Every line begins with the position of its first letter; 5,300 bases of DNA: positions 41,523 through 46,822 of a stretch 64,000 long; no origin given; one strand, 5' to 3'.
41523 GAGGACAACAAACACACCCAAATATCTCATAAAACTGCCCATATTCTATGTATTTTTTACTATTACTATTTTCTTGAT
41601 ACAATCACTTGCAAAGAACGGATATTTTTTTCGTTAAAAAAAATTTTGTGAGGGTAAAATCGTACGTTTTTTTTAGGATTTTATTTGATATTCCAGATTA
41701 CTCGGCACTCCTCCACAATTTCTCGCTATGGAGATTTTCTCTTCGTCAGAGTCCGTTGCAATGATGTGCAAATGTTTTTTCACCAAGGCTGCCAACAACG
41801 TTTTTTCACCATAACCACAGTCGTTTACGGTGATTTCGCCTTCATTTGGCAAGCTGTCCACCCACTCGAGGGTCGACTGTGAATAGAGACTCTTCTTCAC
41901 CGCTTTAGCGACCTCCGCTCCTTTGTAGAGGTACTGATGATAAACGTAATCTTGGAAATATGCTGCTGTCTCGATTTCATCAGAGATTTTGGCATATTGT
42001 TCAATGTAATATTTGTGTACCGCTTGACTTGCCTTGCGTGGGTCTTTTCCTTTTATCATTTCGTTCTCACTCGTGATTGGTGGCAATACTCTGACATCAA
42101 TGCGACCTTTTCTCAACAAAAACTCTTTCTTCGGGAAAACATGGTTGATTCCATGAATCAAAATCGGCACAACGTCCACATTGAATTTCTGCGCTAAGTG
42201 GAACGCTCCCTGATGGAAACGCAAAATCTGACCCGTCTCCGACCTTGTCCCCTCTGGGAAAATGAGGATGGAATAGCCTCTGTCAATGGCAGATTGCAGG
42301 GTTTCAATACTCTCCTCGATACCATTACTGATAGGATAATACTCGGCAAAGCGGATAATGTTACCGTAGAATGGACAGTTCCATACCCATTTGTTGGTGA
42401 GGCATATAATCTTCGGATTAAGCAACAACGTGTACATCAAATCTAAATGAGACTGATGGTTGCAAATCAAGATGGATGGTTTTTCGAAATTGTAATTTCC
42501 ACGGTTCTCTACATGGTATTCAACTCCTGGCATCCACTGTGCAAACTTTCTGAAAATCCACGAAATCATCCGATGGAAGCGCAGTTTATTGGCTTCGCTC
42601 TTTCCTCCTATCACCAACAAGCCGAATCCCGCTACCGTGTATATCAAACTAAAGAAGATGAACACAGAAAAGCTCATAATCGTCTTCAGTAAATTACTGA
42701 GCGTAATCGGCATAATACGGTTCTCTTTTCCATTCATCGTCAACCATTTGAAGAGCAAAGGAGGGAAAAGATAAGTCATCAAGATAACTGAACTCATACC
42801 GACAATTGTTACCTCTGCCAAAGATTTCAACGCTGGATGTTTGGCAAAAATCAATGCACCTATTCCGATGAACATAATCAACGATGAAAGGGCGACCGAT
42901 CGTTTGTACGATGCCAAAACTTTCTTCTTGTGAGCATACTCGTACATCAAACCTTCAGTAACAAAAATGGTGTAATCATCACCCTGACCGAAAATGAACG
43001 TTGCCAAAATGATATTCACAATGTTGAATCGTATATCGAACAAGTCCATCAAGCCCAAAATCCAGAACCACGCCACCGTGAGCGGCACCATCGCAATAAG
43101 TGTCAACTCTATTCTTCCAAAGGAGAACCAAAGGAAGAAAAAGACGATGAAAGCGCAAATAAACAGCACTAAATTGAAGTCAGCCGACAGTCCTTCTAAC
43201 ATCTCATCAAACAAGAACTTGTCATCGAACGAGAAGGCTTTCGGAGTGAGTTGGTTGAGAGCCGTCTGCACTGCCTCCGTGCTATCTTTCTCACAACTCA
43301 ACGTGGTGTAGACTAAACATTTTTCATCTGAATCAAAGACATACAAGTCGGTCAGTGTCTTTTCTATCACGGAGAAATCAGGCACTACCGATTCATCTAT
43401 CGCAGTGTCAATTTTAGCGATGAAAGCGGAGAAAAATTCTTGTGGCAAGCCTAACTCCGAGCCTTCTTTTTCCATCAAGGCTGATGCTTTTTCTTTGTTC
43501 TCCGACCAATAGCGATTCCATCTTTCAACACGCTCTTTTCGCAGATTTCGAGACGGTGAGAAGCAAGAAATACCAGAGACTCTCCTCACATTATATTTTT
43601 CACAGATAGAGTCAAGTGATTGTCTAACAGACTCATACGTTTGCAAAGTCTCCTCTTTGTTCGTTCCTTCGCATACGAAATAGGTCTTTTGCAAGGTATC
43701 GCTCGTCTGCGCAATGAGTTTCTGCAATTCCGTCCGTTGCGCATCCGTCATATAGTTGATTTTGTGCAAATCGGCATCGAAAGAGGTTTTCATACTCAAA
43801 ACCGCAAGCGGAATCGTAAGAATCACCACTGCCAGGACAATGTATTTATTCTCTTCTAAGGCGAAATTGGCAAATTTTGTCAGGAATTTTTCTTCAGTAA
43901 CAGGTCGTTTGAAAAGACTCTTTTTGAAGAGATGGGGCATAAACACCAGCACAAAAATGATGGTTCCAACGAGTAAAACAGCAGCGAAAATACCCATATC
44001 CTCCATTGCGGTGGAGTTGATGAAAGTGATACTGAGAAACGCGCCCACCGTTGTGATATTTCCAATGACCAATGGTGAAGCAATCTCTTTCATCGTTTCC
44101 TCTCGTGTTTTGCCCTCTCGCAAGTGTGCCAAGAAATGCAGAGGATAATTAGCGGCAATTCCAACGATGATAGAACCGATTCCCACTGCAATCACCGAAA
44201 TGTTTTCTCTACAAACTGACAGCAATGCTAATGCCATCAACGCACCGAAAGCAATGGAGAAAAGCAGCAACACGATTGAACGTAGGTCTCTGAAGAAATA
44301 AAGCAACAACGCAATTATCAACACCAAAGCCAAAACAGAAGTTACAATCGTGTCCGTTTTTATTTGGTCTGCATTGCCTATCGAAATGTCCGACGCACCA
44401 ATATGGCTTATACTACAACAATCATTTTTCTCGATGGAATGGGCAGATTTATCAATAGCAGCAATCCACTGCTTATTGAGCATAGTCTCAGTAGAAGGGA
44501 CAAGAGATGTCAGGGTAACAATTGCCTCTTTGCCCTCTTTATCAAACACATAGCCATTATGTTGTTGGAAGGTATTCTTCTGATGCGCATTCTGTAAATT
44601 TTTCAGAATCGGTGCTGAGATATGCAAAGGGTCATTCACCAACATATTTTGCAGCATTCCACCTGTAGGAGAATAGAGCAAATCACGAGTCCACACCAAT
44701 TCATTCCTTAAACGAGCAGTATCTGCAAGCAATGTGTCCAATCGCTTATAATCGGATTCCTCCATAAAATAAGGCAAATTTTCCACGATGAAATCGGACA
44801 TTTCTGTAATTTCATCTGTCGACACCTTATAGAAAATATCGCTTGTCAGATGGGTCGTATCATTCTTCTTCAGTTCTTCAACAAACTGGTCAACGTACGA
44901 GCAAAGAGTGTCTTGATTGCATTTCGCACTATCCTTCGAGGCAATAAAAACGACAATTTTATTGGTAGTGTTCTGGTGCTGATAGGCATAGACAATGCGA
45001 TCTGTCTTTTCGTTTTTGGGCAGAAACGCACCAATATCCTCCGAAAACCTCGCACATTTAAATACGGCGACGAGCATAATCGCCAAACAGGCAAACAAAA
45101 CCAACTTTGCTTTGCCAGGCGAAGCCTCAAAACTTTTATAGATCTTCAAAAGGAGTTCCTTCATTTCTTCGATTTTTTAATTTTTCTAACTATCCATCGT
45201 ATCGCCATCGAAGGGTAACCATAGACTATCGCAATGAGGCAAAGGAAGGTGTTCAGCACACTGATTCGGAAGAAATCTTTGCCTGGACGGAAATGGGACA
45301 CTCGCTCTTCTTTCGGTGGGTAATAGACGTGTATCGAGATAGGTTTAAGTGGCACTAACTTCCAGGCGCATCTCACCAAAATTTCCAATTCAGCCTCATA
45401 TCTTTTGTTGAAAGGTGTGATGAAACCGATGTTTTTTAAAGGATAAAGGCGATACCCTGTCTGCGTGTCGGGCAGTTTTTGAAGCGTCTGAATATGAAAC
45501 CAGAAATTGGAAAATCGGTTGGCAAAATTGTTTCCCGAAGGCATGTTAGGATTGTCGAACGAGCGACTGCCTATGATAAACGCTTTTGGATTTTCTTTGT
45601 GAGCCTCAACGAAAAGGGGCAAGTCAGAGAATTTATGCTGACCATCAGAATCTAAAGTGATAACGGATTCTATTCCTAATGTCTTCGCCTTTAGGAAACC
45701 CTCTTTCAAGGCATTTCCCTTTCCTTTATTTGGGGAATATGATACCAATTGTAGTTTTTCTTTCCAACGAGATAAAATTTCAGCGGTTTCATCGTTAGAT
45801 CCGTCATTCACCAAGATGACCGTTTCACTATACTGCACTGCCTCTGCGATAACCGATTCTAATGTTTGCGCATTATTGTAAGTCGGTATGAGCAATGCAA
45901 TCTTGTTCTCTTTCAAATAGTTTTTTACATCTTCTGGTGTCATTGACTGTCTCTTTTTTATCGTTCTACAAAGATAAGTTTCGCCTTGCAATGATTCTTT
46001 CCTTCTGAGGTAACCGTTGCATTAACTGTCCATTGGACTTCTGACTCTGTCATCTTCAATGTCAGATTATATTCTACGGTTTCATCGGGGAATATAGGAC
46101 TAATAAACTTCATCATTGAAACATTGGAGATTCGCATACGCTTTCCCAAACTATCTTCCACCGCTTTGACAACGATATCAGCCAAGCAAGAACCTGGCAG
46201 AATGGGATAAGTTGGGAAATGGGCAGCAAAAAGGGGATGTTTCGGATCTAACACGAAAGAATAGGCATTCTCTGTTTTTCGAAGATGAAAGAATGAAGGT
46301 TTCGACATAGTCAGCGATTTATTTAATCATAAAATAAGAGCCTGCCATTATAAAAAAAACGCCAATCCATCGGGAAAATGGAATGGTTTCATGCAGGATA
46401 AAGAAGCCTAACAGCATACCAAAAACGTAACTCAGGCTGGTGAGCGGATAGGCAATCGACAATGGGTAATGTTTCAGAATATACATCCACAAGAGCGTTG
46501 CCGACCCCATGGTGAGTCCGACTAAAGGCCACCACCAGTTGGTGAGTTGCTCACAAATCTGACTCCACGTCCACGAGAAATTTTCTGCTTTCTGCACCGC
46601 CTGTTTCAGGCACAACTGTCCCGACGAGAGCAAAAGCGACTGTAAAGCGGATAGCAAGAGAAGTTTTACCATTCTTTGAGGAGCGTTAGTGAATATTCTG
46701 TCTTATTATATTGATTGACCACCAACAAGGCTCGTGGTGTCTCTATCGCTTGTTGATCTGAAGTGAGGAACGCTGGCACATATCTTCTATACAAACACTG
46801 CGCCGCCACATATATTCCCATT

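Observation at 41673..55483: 15-gene aryl-polyene/flexirubin-like type II PKS-FAS operon with a reduced, atypical gene set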

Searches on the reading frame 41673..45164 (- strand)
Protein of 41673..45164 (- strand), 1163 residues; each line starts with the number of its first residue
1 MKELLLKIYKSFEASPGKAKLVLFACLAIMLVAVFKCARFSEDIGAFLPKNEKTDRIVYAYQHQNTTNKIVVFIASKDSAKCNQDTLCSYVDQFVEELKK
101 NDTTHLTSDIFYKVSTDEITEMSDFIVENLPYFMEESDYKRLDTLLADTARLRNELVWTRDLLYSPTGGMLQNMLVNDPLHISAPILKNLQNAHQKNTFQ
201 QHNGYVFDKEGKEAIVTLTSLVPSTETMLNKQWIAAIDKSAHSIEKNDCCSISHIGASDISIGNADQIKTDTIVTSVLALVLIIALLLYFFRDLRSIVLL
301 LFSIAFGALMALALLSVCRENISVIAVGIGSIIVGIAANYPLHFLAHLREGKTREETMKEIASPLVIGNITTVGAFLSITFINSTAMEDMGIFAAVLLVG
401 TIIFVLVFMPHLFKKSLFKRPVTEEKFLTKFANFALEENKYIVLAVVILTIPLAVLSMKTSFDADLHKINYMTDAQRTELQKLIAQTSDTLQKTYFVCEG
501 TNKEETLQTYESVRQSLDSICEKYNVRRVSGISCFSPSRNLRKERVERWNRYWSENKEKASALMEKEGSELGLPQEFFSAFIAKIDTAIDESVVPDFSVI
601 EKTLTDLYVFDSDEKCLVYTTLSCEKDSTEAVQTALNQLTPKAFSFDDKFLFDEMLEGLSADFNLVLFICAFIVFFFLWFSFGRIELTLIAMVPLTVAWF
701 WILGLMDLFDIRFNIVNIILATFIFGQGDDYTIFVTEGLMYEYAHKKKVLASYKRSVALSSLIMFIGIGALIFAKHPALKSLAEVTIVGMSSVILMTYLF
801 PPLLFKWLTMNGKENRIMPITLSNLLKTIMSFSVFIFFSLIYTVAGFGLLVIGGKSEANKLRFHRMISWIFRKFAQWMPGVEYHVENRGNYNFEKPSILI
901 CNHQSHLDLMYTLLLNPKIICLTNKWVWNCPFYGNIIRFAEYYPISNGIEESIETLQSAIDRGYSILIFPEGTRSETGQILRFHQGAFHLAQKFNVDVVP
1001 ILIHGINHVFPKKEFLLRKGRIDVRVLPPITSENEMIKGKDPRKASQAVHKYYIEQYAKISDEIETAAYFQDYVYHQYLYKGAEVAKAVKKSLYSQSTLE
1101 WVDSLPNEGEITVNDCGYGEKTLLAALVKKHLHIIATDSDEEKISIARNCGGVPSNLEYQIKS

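Call 5: search_protein_families(library=pfam, proteins=[window:41673-45164:-], max_evalue=0.01)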
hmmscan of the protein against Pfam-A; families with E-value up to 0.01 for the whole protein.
window:41673-45164:- (1163 aa): 2 families
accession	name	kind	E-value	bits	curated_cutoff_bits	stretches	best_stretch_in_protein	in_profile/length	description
PF01553.26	Acyltransferase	-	3.3e-22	79.1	23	1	885-1003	4-131/132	Acyltransferase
PF03176.21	MMPL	-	2.3e-12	47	20.5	2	68-412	27-298/333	MMPL family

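Call 7: search_protein_families(library=ncbifam, proteins=[window:41673-45164:-], max_evalue=0.01)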
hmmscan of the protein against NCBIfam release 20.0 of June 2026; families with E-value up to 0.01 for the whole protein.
window:41673-45164:- (1163 aa): 14 families
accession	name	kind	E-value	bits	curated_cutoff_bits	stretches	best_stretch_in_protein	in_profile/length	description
TIGR00921.1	2A067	subfamily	6.1e-28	97.3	351.9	2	256-413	567-731/733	hydrophobe/amphiphile efflux-3 (HAE3) family transporter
TIGR03480.1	HpnN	hypoth_equivalog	9.3e-24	83.4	751.85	2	668-806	718-857/862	hopanoid biosynthesis associated RND transporter like protein HpnN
TIGR00530.1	AGP_acyltrn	subfamily_domain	1.4e-21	76.6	102.95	1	884-1003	5-129/130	1-acylglycerol-3-phosphate O-acyltransferase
NF006386.0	PRK08633.1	equivalog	3.9e-15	54.7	1221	1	863-1006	407-554/1147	acyl-[ACP]--phospholipid O-acyltransferase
NF005291.0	PRK06814.1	equivalog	6.4e-14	50.8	1349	1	821-1048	373-613/1140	acyl-[ACP]--phospholipid O-acyltransferase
NF045600.2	BstA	equivalog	3e-12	45.3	1400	2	681-804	769-893/903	sterol transporter cytoplasmic membrane protein BstA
NF011593.0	PRK15018.1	equivalog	1.6e-10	41.2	501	1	872-1056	40-227/245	1-acylglycerol-3-phosphate O-acyltransferase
TIGR00833.1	actII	subfamily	1.3e-09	37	874.7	1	244-410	147-326/910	MMPL family RND transporter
NF005959.0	PRK08043.1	equivalog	2.5e-09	36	886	1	879-1050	10-190/719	bifunctional acyl-ACP--phospholipid O-acyltransferase/long-chain-fatty-acid--ACP ligase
NF052374.1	HopndTporHpnN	equivalog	1.8e-07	29.7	1100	2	674-805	725-854/858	hopanoid transporter HpnN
NF052553.1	LyOrLpactfOlsABRUA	equivalog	1.4e-06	27.7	300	1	858-992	30-165/263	lyso-ornithine lipid O-acyltransferase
TIGR00918.1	2A060602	subfamily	0.00022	19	1120.4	1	299-527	436-672/1145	transmembrane receptor Patched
NF052552.1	LyOrLpactfOlsARHOCB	equivalog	0.00024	20.2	300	1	878-989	72-182/271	lyso-ornithine lipid O-acyltransferase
NF010621.0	PRK14014.1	domain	0.00094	18.3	186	1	826-912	13-104/301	acetyltransferase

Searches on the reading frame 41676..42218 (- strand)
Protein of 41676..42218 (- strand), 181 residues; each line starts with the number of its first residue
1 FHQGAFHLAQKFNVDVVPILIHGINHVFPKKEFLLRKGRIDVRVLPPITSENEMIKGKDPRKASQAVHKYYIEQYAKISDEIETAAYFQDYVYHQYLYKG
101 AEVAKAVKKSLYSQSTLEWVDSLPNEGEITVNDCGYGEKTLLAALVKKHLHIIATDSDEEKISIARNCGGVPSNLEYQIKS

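Call 45: search_protein_families(library=pfam, proteins=[window:41676-42218:-], max_evalue=10)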
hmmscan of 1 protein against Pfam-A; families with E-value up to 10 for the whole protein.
seq(181 aa): 2 families
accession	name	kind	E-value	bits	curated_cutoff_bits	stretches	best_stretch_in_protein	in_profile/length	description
PF16932.10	T4SS_TraI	-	0.026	14.2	26.1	1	23-96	37-104/213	Type IV secretory system, conjugal DNA-protein transfer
PF13847.12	Methyltransf_31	-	0.18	12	27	1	134-167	12-46/145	Methyltransferase domain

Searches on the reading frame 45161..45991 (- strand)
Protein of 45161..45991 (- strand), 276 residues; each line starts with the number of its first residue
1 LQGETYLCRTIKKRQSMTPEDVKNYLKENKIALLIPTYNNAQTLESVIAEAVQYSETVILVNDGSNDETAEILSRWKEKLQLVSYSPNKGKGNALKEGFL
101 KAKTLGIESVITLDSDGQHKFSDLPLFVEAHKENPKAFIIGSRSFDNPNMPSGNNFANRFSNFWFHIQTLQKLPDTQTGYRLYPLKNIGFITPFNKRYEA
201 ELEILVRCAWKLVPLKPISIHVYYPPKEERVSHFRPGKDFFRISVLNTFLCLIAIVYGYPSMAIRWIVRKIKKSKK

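Call 5: search_protein_families(library=pfam, proteins=[window:45161-45991:-], max_evalue=0.01)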
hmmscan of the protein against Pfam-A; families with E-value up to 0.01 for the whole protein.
window:45161-45991:- (276 aa): 3 families
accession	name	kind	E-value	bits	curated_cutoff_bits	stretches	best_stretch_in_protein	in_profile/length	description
PF00535.33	Glycos_transf_2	-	2.4e-20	73.6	23.3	1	34-155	3-127/168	Glycosyl transferase family 2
PF10111.15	Glyco_tranf_2_2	-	0.0017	18.4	27.3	1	33-104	2-82/276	Glycosyltransferase like family 2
PF13704.12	Glyco_tranf_2_4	-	0.0093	16.9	27.5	0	39-85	2-48/98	Glycosyl transferase family 2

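Call 7: search_protein_families(library=ncbifam, proteins=[window:45161-45991:-], max_evalue=0.01)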
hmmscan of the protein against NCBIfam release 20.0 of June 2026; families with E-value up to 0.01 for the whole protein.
window:45161-45991:- (276 aa): 17 families
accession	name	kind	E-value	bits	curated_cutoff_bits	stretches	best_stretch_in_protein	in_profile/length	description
TIGR04182.1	glyco_TIGR04182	equivalog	5.3e-18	65.4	325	1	31-244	2-211/293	S-layer glycoprotein N-glycosyltransferase AglJ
NF058614.1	PPMAGASynPpgS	equivalog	2.8e-17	62.9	370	1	33-146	4-116/226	polyprenyl-phospho-N-acetylgalactosaminyl synthase PpgS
TIGR03937.1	PgaC_IcaA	equivalog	8.5e-17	61.2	422.3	1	10-136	26-155/407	poly-beta-1,6-N-acetyl-D-glucosamine synthase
NF047588.1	GlcsyltransPgfSStrep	equivalog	2.3e-09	36.9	500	1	30-188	2-164/308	glycosyltransferase PgfS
NF041391.1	DPhHxTase_Halo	equivalog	5.7e-09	35.3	375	1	37-192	3-154/213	dolichyl-phosphate hexose transferase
NF041875.1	EPS_EpsD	equivalog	7.6e-09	35.4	370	1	33-146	3-119/325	exopolysaccharide biosynthesis glycosyltransferase EpsD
TIGR03111.1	glyc2_xrt_Gpos1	hypoth_equivalog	1.4e-08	34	363.95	1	19-136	39-161/439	TIGR03111 family XrtG-associated glycosyltransferase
NF007986.1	PRK10714.1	equivalog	2e-07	30.3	529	1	29-134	6-118/316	undecaprenyl-phosphate 4-deoxy-4-formamido-L-arabinose transferase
NF007482.0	PRK10073.1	equivalog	4.1e-07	29.3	423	1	28-99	5-81/334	glycosyltransferase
TIGR04283.1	glyco_like_mftF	equivalog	1e-06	28.5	182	1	32-103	2-72/221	TIGR04283 family arsenosugar biosynthesis glycosyltransferase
NF047683.1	TeichurnBiosyTuaG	equivalog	3.7e-06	26.7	400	1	28-141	5-121/252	teichuronic acid biosynthesis protein TuaG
TIGR01556.1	rhamnosyltran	subfamily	4.7e-06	26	200.55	1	41-147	7-115/281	rhamnosyltransferase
NF010496.0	PRK13915.1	equivalog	1.4e-05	24.3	262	1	4-116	6-126/307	glucosyl-3-phosphoglycerate synthase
TIGR03965.1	mycofact_glyco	equivalog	0.00015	20.8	280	1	28-117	73-165/467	mycofactocin biosynthesis glycosyltransferase MftF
TIGR03469.1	HpnB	hypoth_equivalog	0.00017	20.7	379.25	1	27-133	42-162/386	hopene-associated glycosyltransferase HpnB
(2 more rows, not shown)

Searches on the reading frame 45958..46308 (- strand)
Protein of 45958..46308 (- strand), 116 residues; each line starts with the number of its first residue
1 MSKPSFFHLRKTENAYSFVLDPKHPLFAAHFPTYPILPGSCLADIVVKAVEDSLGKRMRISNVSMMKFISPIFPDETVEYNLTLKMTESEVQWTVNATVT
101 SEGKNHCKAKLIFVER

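Call 5: search_protein_families(library=pfam, proteins=[window:45958-46308:-], max_evalue=0.01)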
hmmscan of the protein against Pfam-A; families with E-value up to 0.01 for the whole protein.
window:45958-46308:- (116 aa): 4 families
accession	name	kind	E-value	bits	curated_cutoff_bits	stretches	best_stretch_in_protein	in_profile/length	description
PF22818.2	ApeI-like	-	1e-06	29.5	28.5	1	12-87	14-85/119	ApeI dehydratase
PF07977.19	FabA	-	7.6e-06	26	23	1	21-106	34-134/138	FabA-like domain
PF21089.3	PKS_DH_N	-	0.00082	19.7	27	1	16-95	18-100/103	Polyketide synthase dehydratase domain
PF01575.25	MaoC_dehydratas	-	0.0015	18.5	27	1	29-88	46-105/123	MaoC like domain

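Call 7: search_protein_families(library=ncbifam, proteins=[window:45958-46308:-], max_evalue=0.01)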
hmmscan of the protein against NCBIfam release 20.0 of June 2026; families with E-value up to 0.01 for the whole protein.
window:45958-46308:- (116 aa): 2 families
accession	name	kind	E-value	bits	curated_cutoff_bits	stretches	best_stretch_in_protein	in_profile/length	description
NF000582.1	PRK00006.1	equivalog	3.4e-07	30.3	113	1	24-114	40-136/137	3-hydroxyacyl-ACP dehydratase FabZ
TIGR01750.1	fabZ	equivalog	3.3e-06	27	155.15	1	24-114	41-140/141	3-hydroxyacyl-ACP dehydratase FabZ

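Call 56: search_protein_families(library=pfam, proteins=[window:45958-46308:-], max_evalue=5)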
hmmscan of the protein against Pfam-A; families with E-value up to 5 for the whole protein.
window:45958-46308:- (116 aa): 5 families
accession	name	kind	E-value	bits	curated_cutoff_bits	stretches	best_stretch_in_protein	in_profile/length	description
PF22818.2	ApeI-like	-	1e-06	29.5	28.5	1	12-87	14-85/119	ApeI dehydratase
PF07977.19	FabA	-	7.6e-06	26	23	1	21-106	34-134/138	FabA-like domain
PF21089.3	PKS_DH_N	-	0.00082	19.7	27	1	16-95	18-100/103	Polyketide synthase dehydratase domain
PF01575.25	MaoC_dehydratas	-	0.0015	18.5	27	1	29-88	46-105/123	MaoC like domain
PF24189.1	Ig_RSC4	-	0.16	12.4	28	1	9-24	45-60/87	RSC4 Ig-like domain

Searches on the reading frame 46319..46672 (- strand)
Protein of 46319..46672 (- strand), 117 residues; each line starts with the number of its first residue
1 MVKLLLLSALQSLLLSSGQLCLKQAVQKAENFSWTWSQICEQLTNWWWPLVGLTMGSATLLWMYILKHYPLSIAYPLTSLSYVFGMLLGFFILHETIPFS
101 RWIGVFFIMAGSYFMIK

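Call 5: search_protein_families(library=pfam, proteins=[window:46319-46672:-], max_evalue=0.01)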
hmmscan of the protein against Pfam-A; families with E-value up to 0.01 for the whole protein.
window:46319-46672:- (117 aa): 5 families
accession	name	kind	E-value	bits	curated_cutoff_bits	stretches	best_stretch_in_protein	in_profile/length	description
PF00892.27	EamA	-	7.1e-09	36.5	28.2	1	44-116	60-134/135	EamA-like transporter family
PF10639.15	TMEM234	-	2.2e-06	28.2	30.1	1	30-115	23-112/113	Putative transmembrane family 234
PF05653.20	Mg_trans_NIPA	-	0.00019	21.1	26.2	1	44-116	48-120/295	Magnesium transporter NIPA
PF15088.11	NADH_dh_m_C1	-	0.0032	17.4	27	1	48-68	14-34/49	NADH dehydrogenase [ubiquinone] 1 subunit C1, mitochondrial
PF00893.25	Multi_Drug_Res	-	0.0033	18.3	23.7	1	41-107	24-92/93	Small Multidrug Resistance protein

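Call 7: search_protein_families(library=ncbifam, proteins=[window:46319-46672:-], max_evalue=0.01)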
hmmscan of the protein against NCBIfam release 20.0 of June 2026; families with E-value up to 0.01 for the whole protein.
window:46319-46672:- (117 aa): 5 families
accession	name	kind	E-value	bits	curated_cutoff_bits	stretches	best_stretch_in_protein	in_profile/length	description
NF011625.2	PRK15051.1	equivalog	8.6e-17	61.3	92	1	8-112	6-104/111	4-amino-4-deoxy-L-arabinose-phosphoundecaprenol flippase subunit ArnE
NF002816.2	PRK02971.1-2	equivalog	9.2e-11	42.2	99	1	10-113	4-114/120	4-amino-4-deoxy-L-arabinose-phosphoundecaprenol flippase subunit ArnF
TIGR03340.1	phn_DUF6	hypoth_equivalog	1.6e-07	31.3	288.15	1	43-111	208-277/281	phosphonate utilization associated putative membrane protein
TIGR00950.1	2A78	equivalog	1.5e-06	27.9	230.2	1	58-112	209-263/264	carboxylate/amino acid/amine transporter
NF051482.1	EbrB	exception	4.3e-05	24.1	160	1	18-112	3-98/105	SMR family multidrug efflux transporter EbrB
